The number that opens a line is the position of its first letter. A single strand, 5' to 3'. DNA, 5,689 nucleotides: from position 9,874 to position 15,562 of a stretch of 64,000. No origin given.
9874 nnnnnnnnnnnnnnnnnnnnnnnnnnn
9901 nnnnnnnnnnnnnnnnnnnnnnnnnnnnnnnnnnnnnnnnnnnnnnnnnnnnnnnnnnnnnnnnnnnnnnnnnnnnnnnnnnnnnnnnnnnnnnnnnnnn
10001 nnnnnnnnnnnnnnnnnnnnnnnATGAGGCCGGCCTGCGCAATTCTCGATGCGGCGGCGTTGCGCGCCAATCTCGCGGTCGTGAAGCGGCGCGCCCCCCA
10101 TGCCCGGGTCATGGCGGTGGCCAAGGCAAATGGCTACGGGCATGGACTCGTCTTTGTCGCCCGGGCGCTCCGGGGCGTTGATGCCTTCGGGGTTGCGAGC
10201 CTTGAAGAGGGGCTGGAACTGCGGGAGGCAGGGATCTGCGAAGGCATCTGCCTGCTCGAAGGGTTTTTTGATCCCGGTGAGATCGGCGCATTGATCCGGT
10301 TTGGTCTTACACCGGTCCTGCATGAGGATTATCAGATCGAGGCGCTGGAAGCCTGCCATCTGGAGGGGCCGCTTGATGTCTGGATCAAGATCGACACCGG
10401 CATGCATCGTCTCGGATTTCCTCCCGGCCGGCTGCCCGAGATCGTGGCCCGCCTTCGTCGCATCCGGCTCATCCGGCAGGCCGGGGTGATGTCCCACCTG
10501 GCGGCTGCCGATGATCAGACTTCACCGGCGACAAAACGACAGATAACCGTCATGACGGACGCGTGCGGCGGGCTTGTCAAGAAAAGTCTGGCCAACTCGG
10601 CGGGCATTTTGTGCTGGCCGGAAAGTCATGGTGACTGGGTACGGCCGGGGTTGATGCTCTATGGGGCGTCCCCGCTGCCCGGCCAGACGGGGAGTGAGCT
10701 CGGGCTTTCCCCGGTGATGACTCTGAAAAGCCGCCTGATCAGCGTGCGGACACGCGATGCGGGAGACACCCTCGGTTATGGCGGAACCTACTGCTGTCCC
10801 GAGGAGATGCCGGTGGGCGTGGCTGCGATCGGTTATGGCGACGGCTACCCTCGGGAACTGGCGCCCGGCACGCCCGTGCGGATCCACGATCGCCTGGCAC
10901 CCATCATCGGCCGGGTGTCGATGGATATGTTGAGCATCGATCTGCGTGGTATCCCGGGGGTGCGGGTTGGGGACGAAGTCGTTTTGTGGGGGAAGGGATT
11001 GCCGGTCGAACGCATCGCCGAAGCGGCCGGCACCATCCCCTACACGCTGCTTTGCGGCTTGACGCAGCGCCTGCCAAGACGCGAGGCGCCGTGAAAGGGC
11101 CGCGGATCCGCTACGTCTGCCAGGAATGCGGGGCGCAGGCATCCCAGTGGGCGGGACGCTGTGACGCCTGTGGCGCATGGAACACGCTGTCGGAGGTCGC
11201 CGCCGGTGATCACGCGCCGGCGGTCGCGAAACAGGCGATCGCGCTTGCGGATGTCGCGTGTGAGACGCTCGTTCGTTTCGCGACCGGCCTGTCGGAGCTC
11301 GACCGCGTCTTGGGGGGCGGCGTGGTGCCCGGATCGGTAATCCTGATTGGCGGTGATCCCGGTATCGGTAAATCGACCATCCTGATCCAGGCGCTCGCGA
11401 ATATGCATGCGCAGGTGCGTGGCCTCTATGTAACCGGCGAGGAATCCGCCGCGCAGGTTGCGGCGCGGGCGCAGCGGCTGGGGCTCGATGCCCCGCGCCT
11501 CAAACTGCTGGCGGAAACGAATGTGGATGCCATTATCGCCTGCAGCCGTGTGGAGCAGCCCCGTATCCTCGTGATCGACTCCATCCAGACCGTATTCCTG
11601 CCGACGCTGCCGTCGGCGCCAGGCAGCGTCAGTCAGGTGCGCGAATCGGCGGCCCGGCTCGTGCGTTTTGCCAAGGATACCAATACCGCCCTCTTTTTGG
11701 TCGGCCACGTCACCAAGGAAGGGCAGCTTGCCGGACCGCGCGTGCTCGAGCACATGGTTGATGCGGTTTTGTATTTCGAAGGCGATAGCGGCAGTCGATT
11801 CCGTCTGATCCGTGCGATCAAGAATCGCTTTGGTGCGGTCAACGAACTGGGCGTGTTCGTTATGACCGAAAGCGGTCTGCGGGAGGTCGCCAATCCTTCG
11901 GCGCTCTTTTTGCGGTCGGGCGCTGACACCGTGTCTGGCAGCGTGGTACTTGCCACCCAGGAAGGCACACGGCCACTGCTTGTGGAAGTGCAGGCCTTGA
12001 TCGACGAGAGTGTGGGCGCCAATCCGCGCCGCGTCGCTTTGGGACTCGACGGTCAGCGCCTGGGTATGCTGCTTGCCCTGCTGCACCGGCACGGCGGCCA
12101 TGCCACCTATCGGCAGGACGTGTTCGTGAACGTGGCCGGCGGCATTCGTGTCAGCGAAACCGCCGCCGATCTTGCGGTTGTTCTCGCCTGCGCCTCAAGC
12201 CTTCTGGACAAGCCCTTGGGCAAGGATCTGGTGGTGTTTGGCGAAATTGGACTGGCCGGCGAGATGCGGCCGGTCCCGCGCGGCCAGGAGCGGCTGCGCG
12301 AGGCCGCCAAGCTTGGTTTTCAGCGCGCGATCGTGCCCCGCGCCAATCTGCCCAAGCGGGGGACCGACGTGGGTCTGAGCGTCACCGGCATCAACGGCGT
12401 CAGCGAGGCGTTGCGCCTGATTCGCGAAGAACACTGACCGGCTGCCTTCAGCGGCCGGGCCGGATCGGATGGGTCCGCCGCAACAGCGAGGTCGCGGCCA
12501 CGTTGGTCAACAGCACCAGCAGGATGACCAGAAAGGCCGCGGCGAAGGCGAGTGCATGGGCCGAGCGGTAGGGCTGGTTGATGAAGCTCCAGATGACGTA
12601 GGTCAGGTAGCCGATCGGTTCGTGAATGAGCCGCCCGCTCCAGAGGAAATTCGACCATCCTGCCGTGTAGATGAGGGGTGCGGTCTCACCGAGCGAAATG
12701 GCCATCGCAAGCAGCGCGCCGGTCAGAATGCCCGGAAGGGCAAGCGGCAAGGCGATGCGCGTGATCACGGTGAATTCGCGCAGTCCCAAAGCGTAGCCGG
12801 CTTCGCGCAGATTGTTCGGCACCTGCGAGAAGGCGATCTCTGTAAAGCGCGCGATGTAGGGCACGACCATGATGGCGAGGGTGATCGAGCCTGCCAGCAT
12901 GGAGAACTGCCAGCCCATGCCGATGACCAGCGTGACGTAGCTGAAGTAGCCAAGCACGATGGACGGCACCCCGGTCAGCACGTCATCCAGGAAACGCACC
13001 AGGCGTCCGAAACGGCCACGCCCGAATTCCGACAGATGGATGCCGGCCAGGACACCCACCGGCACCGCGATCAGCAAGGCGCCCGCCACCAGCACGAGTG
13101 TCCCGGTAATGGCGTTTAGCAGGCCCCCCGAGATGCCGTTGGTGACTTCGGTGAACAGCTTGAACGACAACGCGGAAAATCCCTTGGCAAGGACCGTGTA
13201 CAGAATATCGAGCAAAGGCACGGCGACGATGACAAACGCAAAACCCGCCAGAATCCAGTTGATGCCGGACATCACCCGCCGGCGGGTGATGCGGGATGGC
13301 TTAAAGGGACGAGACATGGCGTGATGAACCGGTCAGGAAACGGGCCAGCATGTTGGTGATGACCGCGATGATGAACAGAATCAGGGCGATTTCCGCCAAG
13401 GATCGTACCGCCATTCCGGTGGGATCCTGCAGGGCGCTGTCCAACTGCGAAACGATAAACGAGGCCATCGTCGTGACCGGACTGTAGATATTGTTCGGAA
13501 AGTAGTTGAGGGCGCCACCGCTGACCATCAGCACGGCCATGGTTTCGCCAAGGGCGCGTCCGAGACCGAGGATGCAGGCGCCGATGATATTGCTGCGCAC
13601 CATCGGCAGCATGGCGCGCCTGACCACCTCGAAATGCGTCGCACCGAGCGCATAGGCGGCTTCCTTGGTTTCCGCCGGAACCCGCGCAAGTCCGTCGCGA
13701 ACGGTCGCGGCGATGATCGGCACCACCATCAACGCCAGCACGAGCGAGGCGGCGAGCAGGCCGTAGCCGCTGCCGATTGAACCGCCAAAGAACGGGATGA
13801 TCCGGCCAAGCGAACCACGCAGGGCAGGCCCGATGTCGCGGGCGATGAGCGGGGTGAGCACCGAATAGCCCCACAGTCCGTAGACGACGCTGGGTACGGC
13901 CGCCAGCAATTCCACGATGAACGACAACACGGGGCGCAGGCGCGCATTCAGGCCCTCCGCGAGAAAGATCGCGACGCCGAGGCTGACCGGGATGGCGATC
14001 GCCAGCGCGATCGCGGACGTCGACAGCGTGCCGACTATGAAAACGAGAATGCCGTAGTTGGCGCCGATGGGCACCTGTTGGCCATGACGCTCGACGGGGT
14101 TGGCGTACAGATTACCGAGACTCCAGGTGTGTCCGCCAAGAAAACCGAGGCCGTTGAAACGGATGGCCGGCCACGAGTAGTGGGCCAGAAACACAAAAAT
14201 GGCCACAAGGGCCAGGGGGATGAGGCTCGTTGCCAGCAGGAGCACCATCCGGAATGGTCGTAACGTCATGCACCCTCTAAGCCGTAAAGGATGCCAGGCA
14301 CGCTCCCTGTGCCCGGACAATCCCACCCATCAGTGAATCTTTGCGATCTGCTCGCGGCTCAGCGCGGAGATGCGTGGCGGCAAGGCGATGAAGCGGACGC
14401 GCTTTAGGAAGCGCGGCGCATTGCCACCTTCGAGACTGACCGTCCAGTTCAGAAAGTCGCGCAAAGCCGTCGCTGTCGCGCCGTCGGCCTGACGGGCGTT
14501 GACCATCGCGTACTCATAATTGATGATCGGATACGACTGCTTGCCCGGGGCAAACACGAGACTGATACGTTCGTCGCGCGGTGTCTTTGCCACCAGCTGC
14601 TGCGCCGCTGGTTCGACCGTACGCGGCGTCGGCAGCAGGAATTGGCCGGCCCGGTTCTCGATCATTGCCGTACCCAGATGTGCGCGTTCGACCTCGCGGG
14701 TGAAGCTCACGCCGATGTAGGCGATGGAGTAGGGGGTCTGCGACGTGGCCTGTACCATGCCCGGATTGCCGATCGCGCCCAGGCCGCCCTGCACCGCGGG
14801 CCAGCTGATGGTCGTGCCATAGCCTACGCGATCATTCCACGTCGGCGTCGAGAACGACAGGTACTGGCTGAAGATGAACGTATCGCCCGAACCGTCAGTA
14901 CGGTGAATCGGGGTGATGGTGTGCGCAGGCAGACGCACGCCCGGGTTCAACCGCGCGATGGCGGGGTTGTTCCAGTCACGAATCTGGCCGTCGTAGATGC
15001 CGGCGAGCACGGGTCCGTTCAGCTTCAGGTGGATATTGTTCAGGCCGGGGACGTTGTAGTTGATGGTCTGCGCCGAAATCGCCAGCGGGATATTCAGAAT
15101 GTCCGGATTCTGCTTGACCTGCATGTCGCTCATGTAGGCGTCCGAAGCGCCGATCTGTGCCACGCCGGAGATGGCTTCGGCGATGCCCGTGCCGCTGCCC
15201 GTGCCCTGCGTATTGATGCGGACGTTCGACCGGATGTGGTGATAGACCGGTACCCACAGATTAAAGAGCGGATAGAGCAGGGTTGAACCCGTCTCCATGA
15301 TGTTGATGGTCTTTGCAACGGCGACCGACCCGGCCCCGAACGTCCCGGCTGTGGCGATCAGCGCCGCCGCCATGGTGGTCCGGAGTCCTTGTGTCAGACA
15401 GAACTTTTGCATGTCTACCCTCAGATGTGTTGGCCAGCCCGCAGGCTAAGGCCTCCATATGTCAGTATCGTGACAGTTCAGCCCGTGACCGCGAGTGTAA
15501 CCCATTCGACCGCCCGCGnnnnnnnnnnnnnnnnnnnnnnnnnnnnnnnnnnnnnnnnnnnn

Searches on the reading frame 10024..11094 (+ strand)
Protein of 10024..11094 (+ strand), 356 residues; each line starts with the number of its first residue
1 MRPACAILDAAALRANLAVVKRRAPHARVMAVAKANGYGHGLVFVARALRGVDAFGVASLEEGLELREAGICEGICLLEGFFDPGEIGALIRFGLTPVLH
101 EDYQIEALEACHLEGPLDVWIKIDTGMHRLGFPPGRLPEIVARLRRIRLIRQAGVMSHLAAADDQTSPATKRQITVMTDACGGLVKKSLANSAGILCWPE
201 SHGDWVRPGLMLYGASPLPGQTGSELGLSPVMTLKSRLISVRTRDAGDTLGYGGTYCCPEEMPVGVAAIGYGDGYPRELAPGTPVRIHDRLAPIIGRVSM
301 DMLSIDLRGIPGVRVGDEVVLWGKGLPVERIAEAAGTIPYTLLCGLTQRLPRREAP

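Call 74: search_protein_families(library=pfam, proteins=[window:10024-11094:+], max_evalue=1e-8)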
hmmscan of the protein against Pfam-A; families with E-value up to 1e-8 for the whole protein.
window:10024-11094:+ (356 aa): 2 families
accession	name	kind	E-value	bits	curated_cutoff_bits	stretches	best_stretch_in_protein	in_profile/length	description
PF01168.26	Ala_racemase_N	-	3e-65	220.5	24.1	1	9-217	2-220/220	Alanine racemase, N-terminal domain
PF00842.27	Ala_racemase_C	-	3.7e-40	136.9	25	1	231-353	1-126/127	Alanine racemase, C-terminal domain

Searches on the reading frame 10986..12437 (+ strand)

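Call 74: search_protein_families(library=pfam, proteins=[window:10986-12437:+], max_evalue=1e-8)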
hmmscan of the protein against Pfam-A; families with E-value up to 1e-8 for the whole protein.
window:10986-12437:+ (483 aa): 3 families
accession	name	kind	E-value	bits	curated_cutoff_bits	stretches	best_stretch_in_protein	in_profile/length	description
PF06745.19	ATPase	-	2.8e-16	60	26.6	1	99-172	2-77/231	KaiC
PF13481.12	AAA_25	-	1.6e-13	51.1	27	1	102-247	19-195/195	AAA domain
PF18073.7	Zn_ribbon_LapB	-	7.2e-12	45.2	25.7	1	43-70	1-28/28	Rubredoxin metal binding domain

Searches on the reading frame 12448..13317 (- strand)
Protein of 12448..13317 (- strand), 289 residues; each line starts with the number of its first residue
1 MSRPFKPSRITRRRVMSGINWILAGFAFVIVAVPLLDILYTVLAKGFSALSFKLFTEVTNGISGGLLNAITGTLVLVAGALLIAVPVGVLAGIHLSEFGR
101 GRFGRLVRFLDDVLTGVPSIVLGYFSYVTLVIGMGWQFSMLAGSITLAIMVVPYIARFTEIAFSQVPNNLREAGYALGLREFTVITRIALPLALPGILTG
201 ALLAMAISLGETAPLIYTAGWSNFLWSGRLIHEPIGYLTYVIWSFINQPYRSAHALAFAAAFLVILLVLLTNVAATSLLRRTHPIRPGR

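Call 74: search_protein_families(library=pfam, proteins=[window:12448-13317:-], max_evalue=1e-8)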
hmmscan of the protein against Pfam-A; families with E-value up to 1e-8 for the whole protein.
window:12448-13317:- (289 aa): 1 family
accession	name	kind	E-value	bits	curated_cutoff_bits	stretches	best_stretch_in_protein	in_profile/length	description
PF00528.27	BPD_transp_1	-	8.9e-22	78.1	26.4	1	85-282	2-182/184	Binding-protein-dependent transport system inner membrane component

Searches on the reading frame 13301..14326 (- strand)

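Call 75: search_protein_families(library=pfam, proteins=[window:13301-14326:-], max_evalue=1e-8)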
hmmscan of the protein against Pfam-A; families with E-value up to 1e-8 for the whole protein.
window:13301-14326:- (341 aa): 1 family
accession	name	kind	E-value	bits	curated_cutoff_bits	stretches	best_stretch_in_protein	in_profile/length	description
PF00528.27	BPD_transp_1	-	3.7e-15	56.6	26.4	1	116-328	2-175/184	Binding-protein-dependent transport system inner membrane component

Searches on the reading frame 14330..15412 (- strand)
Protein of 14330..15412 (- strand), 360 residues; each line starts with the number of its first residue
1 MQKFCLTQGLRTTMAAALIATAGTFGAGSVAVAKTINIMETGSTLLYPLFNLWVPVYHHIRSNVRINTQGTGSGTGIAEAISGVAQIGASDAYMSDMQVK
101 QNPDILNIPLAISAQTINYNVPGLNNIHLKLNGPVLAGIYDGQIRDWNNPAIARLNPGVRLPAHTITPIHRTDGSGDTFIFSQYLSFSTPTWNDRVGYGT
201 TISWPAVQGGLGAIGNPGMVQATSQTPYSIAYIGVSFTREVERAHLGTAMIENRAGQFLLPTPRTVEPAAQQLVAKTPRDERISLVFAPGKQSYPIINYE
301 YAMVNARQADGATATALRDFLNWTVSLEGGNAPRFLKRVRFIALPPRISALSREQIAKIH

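Call 75: search_protein_families(library=pfam, proteins=[window:14330-15412:-], max_evalue=1e-8)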
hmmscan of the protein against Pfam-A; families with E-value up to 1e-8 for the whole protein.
window:14330-15412:- (360 aa): 1 family
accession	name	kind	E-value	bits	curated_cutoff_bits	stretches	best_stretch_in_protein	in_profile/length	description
PF12849.12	PBP_like_2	-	1.2e-29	104.4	27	1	37-326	11-265/267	PBP superfamily domain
